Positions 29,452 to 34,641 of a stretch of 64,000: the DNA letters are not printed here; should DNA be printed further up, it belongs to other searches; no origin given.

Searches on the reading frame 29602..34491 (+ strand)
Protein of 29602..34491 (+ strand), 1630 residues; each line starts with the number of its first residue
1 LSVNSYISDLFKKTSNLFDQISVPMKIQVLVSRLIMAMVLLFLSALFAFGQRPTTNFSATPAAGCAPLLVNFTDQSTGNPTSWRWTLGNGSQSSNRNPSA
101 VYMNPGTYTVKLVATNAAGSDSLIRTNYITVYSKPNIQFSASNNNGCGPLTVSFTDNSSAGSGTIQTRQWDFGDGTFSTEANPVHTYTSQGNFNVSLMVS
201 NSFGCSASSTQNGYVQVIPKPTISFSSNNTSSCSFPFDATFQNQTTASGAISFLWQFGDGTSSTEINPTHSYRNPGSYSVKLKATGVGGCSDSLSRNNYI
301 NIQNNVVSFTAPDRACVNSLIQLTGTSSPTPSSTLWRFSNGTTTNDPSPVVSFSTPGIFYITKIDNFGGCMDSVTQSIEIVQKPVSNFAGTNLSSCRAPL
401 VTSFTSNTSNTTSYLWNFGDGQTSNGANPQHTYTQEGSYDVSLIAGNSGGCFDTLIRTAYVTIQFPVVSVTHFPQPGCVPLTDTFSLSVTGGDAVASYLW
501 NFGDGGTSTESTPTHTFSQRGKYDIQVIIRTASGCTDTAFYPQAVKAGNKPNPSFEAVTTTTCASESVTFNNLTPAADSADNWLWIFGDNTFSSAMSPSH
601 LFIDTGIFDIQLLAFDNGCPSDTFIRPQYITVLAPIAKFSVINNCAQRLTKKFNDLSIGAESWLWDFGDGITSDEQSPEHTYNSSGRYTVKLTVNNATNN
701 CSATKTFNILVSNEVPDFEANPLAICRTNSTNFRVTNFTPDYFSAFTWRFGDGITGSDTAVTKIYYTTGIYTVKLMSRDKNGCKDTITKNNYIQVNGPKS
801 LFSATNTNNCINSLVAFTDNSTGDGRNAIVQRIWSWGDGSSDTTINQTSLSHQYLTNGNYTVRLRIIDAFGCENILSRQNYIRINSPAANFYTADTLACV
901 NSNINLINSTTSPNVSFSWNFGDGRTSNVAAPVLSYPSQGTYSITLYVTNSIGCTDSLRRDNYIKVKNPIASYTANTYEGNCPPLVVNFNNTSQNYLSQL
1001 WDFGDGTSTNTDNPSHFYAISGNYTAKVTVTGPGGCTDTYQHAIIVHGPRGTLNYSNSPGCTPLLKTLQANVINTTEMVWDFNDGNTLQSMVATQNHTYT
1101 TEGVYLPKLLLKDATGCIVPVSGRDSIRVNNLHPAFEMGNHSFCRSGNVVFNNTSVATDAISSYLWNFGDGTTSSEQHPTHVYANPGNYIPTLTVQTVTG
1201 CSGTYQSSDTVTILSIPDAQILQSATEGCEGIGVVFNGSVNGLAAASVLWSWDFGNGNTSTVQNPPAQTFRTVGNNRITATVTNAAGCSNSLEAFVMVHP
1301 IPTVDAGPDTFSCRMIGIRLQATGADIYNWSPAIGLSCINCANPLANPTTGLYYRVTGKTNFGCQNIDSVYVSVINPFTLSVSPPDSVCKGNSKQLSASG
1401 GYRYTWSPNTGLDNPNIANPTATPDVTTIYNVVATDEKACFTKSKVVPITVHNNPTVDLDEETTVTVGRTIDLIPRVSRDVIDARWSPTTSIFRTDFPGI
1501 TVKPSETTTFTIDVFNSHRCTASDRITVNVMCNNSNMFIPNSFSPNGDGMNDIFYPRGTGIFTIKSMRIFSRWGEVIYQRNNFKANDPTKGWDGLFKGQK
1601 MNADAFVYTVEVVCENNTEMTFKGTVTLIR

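Call 53: search_protein_families(library=pfam, proteins=[window:29602-34491:+])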
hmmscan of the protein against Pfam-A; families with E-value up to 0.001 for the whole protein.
window:29602-34491:+ (1630 aa): 6 families
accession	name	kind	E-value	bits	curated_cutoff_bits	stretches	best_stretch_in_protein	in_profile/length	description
PF18911.6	PKD_4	-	4.4e-189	613.6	27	14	134-216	3-84/85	PKD domain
PF00801.26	PKD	-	3.7e-117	383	23.5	12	59-124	6-75/80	PKD domain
PF13585.12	CHU_C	-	1.8e-13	50.8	27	1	1538-1628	2-86/86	CHU_C Type IX secretion signal domain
PF08329.16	ChitinaseA_N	-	5.3e-10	39.5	21.2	0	505-539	67-101/133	Chitinase A, N-terminal domain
PF16820.11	PKD_3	-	1.4e-07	31.7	26.3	0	496-526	33-63/68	PKD-like domain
PF18981.6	InlK_D3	-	8.7e-06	26.2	25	0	104-122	48-66/75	Internalin K domain (D3/D4)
